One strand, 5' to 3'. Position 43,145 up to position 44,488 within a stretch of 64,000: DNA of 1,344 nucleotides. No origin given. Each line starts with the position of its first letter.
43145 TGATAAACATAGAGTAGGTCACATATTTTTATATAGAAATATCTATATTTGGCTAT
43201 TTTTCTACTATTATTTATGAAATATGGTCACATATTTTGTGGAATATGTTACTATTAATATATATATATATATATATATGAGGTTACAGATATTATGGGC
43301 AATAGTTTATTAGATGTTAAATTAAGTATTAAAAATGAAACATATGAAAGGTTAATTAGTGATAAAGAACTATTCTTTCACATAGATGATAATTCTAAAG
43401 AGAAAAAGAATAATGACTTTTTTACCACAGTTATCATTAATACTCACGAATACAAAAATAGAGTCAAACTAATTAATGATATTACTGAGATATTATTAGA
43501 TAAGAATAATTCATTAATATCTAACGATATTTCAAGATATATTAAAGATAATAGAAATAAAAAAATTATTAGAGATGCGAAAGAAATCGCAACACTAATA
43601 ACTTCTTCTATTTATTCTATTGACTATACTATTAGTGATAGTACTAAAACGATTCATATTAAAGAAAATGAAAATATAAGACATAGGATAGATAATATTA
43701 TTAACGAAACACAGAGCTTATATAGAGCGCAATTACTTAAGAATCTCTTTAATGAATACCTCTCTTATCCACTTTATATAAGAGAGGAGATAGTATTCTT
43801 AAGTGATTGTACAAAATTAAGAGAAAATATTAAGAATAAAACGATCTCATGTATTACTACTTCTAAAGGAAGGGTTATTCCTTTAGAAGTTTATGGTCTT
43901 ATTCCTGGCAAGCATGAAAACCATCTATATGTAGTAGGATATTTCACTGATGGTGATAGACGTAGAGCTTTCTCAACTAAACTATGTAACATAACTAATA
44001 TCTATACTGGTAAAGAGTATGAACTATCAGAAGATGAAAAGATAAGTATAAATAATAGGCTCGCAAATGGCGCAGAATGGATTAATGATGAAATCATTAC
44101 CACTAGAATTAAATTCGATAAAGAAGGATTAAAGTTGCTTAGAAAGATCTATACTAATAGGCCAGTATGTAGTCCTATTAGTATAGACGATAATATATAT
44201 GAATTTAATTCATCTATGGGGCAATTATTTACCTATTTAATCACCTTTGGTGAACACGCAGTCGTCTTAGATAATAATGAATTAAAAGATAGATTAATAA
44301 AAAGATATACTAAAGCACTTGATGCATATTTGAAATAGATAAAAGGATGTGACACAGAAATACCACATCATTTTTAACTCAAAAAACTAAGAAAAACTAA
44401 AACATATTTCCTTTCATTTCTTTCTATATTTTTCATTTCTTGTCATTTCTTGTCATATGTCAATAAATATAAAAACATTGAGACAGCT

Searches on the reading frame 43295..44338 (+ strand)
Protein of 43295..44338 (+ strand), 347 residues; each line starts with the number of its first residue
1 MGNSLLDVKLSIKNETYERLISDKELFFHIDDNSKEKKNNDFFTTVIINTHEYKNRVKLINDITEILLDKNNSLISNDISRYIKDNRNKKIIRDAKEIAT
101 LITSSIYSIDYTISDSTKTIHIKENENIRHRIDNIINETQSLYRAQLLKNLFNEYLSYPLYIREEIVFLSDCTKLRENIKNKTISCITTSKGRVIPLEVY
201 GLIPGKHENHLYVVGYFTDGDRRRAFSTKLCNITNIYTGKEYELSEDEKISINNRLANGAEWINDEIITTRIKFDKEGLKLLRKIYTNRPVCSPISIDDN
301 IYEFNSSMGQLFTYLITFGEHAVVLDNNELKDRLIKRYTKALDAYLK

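Call 12: search_protein_families(library=pfam, proteins=[window:43295-44338:+], max_evalue=0.01)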
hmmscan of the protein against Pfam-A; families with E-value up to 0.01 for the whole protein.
window:43295-44338:+ (347 aa): 0 families

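Call 15: find_encoding_contigs(protein=window:43295-44338:+, flank=3000, max_places=10)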
Protein window:43295-44338:+ (347 aa): 5 contigs read that carry it; 1 place shown.
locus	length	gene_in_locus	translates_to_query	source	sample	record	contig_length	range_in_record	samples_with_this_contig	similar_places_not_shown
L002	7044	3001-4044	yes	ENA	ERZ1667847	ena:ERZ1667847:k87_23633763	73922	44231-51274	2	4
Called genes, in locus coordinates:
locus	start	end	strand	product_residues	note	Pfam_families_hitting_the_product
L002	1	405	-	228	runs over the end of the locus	-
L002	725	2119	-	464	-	PF01442:Apolipoprotein (weak), PF04513:Baculo_PEP_C (faint), PF02646:RmuC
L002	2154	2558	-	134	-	-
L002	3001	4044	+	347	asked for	-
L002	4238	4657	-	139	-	PF00156:Pribosyltran (faint)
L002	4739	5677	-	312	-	PF02129:Peptidase_S15 (weak), PF00561:Abhydrolase_1, PF12146:Hydrolase_4, PF12697:Abhydrolase_6, PF00326:Peptidase_S9 (weak)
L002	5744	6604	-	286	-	-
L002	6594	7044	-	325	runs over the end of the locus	PF00149:Metallophos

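Call 21: find_homologous_proteins(query=window:43295-44338:+, max_evalue=0.001)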
Query window:43295-44338:+ (347 aa): 3 proteins with E <= 0.001 among 2152 candidates.
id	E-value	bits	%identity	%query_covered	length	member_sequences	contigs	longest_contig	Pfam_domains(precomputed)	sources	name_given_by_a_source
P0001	3.7e-221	751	100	100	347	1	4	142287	-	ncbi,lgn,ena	-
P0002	1.1e-176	605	82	100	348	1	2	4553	-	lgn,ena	-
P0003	5.4e-38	149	32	98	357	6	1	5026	-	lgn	-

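Call 22: find_encoding_contigs(protein=P0002, flank=5000, max_places=10)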
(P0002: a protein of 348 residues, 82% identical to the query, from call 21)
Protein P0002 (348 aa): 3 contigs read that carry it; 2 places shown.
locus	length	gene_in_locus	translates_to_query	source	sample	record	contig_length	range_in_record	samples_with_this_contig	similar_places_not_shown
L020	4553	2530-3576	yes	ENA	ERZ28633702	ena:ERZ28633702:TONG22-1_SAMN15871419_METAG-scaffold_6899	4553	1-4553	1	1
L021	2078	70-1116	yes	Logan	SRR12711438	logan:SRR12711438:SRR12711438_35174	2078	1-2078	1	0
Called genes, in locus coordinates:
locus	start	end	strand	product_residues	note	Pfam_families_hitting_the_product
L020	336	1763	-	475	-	PF04513:Baculo_PEP_C (faint), PF01442:Apolipoprotein (faint), PF02646:RmuC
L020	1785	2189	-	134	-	-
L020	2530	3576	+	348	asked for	-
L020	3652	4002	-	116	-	-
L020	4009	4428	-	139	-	PF00156:Pribosyltran (faint)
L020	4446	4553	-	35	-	?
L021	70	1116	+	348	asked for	-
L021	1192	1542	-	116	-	-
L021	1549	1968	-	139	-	PF00156:Pribosyltran (faint)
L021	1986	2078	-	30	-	?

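Call 23: find_encoding_contigs(protein=P0003, flank=5000, max_places=10)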
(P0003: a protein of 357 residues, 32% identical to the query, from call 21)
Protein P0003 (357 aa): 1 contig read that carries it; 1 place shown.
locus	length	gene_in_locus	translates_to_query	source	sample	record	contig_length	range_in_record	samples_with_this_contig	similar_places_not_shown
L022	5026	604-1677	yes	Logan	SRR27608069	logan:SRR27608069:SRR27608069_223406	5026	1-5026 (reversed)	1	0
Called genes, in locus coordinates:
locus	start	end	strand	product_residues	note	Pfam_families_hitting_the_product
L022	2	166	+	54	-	PF05067:Mn_catalase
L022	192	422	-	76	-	-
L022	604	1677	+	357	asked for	-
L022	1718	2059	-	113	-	-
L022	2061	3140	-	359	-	PF00657:Lipase_GDSL, PF13472:Lipase_GDSL_2, PF19040:SGNH (weak)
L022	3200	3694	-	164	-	PF02559:CarD_TRCF_RID, PF21095:CarD_C (faint)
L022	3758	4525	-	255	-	PF00483:NTP_transferase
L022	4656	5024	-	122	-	?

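Call 24: find_encoding_contigs(protein=P0001, flank=10000, max_places=10)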
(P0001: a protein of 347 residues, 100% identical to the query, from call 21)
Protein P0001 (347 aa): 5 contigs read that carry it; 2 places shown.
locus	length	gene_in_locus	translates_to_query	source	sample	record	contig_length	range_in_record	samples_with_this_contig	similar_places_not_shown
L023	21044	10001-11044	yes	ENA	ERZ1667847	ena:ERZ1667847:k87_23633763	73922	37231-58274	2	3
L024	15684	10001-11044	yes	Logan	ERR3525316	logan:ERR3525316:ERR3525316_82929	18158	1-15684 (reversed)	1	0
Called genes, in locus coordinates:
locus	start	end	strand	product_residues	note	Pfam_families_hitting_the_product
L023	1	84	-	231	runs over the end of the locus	PF04055:Radical_SAM, PF13353:Fer4_12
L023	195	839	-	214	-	PF07155:ECF-ribofla_trS, PF09515:Thia_YuaJ, PF12822:ECF_trnsprt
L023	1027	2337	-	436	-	PF02784:Orn_Arg_deC_N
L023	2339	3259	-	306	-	PF00696:AA_kinase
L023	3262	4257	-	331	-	PF02729:OTCace_N, PF00185:OTCace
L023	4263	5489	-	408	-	PF02274:ADI, PF19420:DDAH_eukar (weak)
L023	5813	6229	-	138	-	-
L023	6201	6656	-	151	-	-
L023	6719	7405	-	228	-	-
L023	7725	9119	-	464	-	PF01442:Apolipoprotein (weak), PF04513:Baculo_PEP_C (faint), PF02646:RmuC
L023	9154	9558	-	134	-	-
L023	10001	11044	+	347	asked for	-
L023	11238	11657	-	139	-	PF00156:Pribosyltran (faint)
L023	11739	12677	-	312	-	PF02129:Peptidase_S15 (weak), PF00561:Abhydrolase_1, PF12146:Hydrolase_4, PF12697:Abhydrolase_6, PF00326:Peptidase_S9 (weak)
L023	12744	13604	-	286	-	-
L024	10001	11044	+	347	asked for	-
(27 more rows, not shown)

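Call 38: search_protein_families(library=pfam, proteins=[window:43295-44338:+, P0003], max_evalue=10)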
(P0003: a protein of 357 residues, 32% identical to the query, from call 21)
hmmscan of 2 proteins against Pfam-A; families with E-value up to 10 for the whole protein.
window:43295-44338:+ (347 aa): 1 family
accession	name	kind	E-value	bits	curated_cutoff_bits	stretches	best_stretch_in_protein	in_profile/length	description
PF25583.1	WCX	-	0.12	13.1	23.9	1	309-342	43-76/76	WCX domain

P0003 (357 aa): 0 families

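Call 39: search_protein_families(library=padloc, proteins=[window:43295-44338:+, P0003], max_evalue=1)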
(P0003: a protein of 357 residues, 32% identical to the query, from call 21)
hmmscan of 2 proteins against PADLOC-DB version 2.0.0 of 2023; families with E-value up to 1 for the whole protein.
window:43295-44338:+ (347 aa): 2 families
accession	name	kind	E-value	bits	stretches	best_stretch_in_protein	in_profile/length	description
PDLC01652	WYL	-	1.8e-08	32.9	1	197-342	44-162/162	"CAS-I,CAS-II,CAS-III,CAS-IV,CAS-V,CAS-VI; associated_signaling"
PDLC00342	PtuB1|PtuB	-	0.022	12.1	1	33-182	92-242/247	Unknown function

P0003 (357 aa): 1 family
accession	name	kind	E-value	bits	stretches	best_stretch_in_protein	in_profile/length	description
PDLC01652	WYL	-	1.4e-05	23.4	1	218-351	55-161/162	"CAS-I,CAS-II,CAS-III,CAS-IV,CAS-V,CAS-VI; associated_signaling"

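Call 46: search_solved_structures(query=window:43295-44338:+, max_evalue=10)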
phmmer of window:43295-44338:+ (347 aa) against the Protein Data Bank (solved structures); distinct sequences matched with E-value up to 10: 13.
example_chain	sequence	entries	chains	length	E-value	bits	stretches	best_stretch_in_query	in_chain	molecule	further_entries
7fad_A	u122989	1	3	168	0.031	16.7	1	39-134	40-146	Gamma-tubulin complex component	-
4pw1_A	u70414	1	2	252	0.057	15.8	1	234-282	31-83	Uncharacterized protein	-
4s1h_A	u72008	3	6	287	0.09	15.1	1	95-240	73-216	Pyridoxal kinase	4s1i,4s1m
5wkf_E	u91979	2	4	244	0.26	13.6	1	281-347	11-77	D30 TCR beta chain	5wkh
6tf9_RP1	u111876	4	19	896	0.36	13.2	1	77-135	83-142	Gamma-tubulin complex component 2 | Gamma-tubulin complex component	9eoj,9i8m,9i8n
9gv6_E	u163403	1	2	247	0.9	11.8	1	281-347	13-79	TCR Beta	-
7rrg_E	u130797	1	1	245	1.2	11.5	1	281-347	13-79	T cell receptor, beta chain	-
7ea6_E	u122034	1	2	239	1.2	11.5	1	282-347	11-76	T cell receptor 017 beta chain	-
7rm4_D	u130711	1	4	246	1.2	11.4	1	281-347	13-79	6-11 T cell receptor beta chain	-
4qrp_E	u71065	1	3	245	1.2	11.4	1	281-347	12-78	DD31 TCR beta chain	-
7n1c_E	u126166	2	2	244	1.2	11.4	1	282-347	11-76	pRLQ3 T cell receptor beta chain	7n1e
6py2_E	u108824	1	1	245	1.2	11.4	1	281-347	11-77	T-cell receptor, T594, beta chain,T-cell receptor, T594, beta chain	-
3ffc_E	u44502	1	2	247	1.2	11.4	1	281-347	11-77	CF34 beta chain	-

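Call 55: predict_structure(alignment_id=A2)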
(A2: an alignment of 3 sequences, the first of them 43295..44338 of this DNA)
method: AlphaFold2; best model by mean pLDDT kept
length: 347 residues; sequences in the alignment: 3
mean_pLDDT: 49.0   pTM: 0.31
mean pLDDT of the five models: 49.0, 48.7, 47.1, 42.4, 42.2
residues with pLDDT >= 90: 1; 70-90: 44; 50-70: 97; < 50: 205
segments of 3 or more residues with pLDDT < 50: 1-64, 66-68, 71-84, 89-173, 204-211, 241-245, 247-249, 251-265, 287-289, 344-347
pLDDT, mean of each block of 10 residues (from residue 1): 24 26 26 31 26 35 48 45 49 43 40 35 45 43 34 34 32 54 63 61 45 62 61 57 46 42 54 81 54 75 73 67 82 73 48
secondary structure, 60 per line:
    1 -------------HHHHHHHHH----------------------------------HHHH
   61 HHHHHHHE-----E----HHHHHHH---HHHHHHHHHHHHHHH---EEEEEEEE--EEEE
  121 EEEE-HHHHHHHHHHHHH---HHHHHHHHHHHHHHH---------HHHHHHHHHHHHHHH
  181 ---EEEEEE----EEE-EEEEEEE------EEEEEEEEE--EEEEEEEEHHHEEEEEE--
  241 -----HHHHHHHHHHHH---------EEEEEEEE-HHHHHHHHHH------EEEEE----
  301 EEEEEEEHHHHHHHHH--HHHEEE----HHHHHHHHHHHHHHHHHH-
elements in order: H14-22 H57-67 H79-85 H89-103 E107-114 E117-124 H126-138 H142-156 H166-180 E184-189 E194-196 E198-204 E211-219 E222-229 E233-238 H246-257 E267-274 H276-285 E292-296 E301-307 H308-316 E322-324 H329-346

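Call 66: find_homologous_proteins(query=A2, max_evalue=0.001)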
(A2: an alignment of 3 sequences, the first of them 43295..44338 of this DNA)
Query A2 (3 sequences) (347 aa, profile of the alignment): 7 proteins with E <= 0.001 among 8000 candidates.
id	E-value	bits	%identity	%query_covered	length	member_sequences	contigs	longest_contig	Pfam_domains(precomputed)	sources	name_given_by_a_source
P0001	6.4e-191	652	100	100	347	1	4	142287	-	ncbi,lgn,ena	-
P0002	9.0e-190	648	82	100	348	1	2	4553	-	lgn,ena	-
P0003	4.2e-165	567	32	98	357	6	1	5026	-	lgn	-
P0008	6.7e-109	382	34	97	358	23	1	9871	-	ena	-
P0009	1.9e-103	364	34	97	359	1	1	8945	-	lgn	-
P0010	2.9e-100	354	33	98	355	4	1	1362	-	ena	-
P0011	3.1e-93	331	32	98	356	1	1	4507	-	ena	-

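Call 67: find_encoding_contigs(protein=P0008, flank=2500, max_places=3)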
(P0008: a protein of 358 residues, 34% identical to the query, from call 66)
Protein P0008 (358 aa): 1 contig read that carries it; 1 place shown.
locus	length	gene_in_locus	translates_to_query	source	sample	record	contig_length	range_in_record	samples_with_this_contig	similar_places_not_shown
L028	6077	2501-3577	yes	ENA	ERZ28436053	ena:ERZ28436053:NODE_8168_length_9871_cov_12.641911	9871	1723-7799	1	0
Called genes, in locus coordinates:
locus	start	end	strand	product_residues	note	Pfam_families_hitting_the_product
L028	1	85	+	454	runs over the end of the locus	PF03023:MurJ, PF01554:MatE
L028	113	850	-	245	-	PF03193:RsgA_GTPase (weak), PF00005:ABC_tran, PF13304:AAA_21 (faint)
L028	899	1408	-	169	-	PF07155:ECF-ribofla_trS, PF12822:ECF_trnsprt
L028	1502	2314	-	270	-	-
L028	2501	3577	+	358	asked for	-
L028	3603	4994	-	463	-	PF09903:DUF2130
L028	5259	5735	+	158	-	PF01381:HTH_3 (weak), PF01909:NTP_transf_2, PF18765:Polbeta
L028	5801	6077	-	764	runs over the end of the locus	-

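Call 68: find_encoding_contigs(protein=P0009, flank=2500, max_places=3)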
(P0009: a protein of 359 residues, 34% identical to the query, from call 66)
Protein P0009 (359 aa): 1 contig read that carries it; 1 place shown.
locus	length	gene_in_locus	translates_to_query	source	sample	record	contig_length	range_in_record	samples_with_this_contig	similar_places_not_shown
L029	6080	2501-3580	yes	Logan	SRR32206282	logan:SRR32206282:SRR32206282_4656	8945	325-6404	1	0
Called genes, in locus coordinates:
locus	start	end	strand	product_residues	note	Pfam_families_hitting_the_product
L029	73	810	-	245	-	PF03193:RsgA_GTPase (weak), PF00005:ABC_tran, PF13304:AAA_21 (faint)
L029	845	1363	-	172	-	PF07155:ECF-ribofla_trS, PF12822:ECF_trnsprt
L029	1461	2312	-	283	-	-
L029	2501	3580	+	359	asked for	-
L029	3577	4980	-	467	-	PF09903:DUF2130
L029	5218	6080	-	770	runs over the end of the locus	-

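Call 69: find_encoding_contigs(protein=P0011, flank=2500, max_places=3)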
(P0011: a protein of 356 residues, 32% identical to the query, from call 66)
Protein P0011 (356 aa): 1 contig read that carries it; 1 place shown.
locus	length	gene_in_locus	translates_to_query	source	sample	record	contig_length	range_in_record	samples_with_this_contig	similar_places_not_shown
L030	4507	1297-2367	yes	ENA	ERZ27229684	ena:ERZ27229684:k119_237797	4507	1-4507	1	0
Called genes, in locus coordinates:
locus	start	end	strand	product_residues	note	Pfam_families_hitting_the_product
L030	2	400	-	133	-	?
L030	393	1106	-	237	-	-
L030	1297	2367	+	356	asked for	-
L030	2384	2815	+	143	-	PF13328:HD_4 (weak)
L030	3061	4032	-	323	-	-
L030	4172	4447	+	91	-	-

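Call 70: find_encoding_contigs(protein=P0010, flank=2500, max_places=3)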
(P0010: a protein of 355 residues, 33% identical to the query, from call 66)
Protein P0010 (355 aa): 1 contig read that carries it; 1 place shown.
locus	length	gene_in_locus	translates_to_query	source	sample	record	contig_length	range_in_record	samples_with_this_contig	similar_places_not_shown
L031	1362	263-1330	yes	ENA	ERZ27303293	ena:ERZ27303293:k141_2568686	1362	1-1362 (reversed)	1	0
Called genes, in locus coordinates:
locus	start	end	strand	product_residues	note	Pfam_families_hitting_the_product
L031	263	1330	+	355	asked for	-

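Call 81: search_solved_structures(query=A5, max_evalue=10)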
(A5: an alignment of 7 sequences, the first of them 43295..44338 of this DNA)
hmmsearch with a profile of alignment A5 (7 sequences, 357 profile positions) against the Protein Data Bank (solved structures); distinct sequences matched with E-value up to 10: 2.
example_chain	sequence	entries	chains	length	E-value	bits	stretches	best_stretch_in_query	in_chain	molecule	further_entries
6oaw_A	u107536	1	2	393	1.2e-08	37.6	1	8-356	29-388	WYL1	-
7fad_A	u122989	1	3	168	0.14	14.3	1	75-150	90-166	Gamma-tubulin complex component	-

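Call 82: search_protein_families(library=pfam, alignment_id=A5, max_evalue=1)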
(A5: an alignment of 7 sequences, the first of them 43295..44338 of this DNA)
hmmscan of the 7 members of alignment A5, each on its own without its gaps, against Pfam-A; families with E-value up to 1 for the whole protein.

A. member 1, window:43295-44338:+ (347 aa): 1 family
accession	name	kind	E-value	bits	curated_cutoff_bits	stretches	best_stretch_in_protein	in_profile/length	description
PF25583.1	WCX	-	0.12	13.1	23.9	1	309-342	43-76/76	WCX domain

B. families by the number of members that match (of 7 scanned): 4 families
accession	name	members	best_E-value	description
PF25583.1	WCX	4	0.0021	WCX domain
PF24227.1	DUF7443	1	0.11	Domain of unknown function (DUF7443)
PF02294.24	7kD_DNA_binding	1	0.21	7kD DNA-binding domain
PF16568.10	Sam68-YY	1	0.43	Tyrosine-rich domain of Sam68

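Call 85: search_solved_structures(query=A5, max_evalue=0.001, show_alignments=1)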
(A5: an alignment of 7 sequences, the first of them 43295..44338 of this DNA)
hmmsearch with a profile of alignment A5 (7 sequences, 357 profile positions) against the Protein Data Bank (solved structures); distinct sequences matched with E-value up to 0.001: 1.
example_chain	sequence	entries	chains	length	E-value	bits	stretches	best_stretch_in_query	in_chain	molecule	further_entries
6oaw_A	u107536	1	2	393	1.2e-08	37.6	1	8-356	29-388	WYL1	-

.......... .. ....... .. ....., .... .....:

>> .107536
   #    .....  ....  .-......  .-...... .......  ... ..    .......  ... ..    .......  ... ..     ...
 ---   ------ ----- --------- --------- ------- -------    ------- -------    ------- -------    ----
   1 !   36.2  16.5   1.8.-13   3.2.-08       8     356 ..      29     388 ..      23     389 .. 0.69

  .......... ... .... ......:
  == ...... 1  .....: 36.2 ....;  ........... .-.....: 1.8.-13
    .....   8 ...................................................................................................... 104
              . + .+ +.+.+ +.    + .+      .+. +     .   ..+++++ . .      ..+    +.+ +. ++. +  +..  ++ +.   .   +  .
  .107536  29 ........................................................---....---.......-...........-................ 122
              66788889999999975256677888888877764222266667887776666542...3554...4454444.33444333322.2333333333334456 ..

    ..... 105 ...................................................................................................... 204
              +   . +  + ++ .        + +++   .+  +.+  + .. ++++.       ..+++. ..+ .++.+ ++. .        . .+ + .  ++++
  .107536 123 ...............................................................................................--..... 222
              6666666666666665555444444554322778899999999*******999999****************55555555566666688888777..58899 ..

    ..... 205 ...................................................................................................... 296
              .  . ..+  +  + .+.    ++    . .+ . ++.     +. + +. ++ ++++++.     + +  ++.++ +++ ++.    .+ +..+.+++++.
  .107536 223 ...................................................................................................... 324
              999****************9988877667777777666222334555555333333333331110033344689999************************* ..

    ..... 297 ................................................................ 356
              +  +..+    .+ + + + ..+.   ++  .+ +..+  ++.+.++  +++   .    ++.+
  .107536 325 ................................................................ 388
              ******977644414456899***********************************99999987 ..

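Call 90: predict_structure(alignment_id=A5)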
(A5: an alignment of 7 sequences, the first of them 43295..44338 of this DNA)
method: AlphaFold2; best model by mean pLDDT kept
length: 347 residues; sequences in the alignment: 7
mean_pLDDT: 65.0   pTM: 0.43
mean pLDDT of the five models: 65.0, 55.1, 48.2, 48.0, 47.9
residues with pLDDT >= 90: 22; 70-90: 112; 50-70: 153; < 50: 60
segments of 3 or more residues with pLDDT < 50: 1-4, 19-54, 111-113, 159-167, 287-290
pLDDT, mean of each block of 10 residues (from residue 1): 44 53 36 37 32 51 72 66 58 65 58 51 56 62 60 55 47 63 68 74 63 77 77 65 73 77 78 91 61 80 84 84 91 89 85
secondary structure, 60 per line:
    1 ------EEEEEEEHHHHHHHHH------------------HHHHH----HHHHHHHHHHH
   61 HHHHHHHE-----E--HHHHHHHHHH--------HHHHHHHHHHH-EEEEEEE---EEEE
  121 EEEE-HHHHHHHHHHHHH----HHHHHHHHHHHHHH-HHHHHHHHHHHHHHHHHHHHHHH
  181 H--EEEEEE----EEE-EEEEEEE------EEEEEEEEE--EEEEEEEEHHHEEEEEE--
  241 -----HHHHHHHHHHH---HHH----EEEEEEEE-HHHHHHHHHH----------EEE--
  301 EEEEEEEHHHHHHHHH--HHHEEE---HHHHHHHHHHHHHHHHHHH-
elements in order: E7-13 H14-22 H41-45 H50-67 H77-86 H95-105 E107-113 E117-124 H126-138 H143-156 H158-181 E184-189 E194-196 E198-204 E211-219 E222-229 E233-238 H246-256 E267-274 H276-285 E296-298 E301-307 H308-316 E322-324 H328-346

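Call 92: fold_search(model_id=the predicted structure, library=pdb)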
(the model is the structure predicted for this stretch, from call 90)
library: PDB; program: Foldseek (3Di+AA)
matches with E <= 10: 633; with E <= 0.001: 18
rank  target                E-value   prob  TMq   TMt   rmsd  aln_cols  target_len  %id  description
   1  6oaw_B                3.7e-10  1.00  0.40  0.36  18.2       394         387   16  Crystal structure of a CRISPR Cas-related protein (released 2019-04-10)
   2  6oaw_A                3.9e-09  1.00  0.31  0.28  19.0       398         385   16  Crystal structure of a CRISPR Cas-related protein (released 2019-04-10)
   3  9fnd_X                7.3e-08  1.00  0.26  0.27  19.9       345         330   13  Transcriptional activator PafBC bound to mycobacterial RNA polymerase (released 2025-02-12)
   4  8tpk_B                2.5e-07  1.00  0.34  0.36  17.2       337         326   14  P6522 crystal form of C. crescentus DriD-ssDNA-DNA complex (released 2023-11-29)
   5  8tp8_B                1.2e-06  1.00  0.35  0.37  17.1       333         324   14  Structure of the C. crescentus WYL-activator, DriD, bound to ssDNA and cognate DNA (released 2023-11-29)
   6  8tpk_A                3.7e-06  1.00  0.32  0.34  19.0       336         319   12  P6522 crystal form of C. crescentus DriD-ssDNA-DNA complex (released 2023-11-29)
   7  8tp8_D                4.6e-06  1.00  0.32  0.34  18.0       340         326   13  Structure of the C. crescentus WYL-activator, DriD, bound to ssDNA and cognate DNA (released 2023-11-29)
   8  8tp8_A                9.4e-06  1.00  0.34  0.36  18.6       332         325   15  Structure of the C. crescentus WYL-activator, DriD, bound to ssDNA and cognate DNA (released 2023-11-29)
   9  9pfq_Q                1.1e-05  1.00  0.34  0.35  17.3       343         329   14  The cryo-EM structure of C. crescentus DriD-ssDNA-RNAP-Sigma73-bapE promoter transcription activation complex (released 2026-02-25)
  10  9cu3_A                1.6e-05  1.00  0.33  0.50   5.8       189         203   16  Allosteric mechanism of DriD transcription activator (released 2025-04-23)
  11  9pfv_Q                1.7e-05  1.00  0.34  0.35  17.4       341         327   13  The cryo-EM structure of C. crescentus DriD-ssDNA-RNAP-Sigma73-CCNA_03891/CCNA_01149 promoter transcription activation (released 2026-02-25)
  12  7tzv_A                2.5e-05  1.00  0.25  0.39   8.3       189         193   15  Structure of DriD C-domain bound to 9mer ssDNA (released 2022-06-01)
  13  9fnd_Y                3.7e-05  1.00  0.31  0.33  17.8       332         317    8  Transcriptional activator PafBC bound to mycobacterial RNA polymerase (released 2025-02-12)
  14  7tzv_M                5.2e-05  1.00  0.32  0.51   6.2       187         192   15  Structure of DriD C-domain bound to 9mer ssDNA (released 2022-06-01)
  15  9cu3_B                5.2e-05  1.00  0.28  0.41   7.2       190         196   15  Allosteric mechanism of DriD transcription activator (released 2025-04-23)
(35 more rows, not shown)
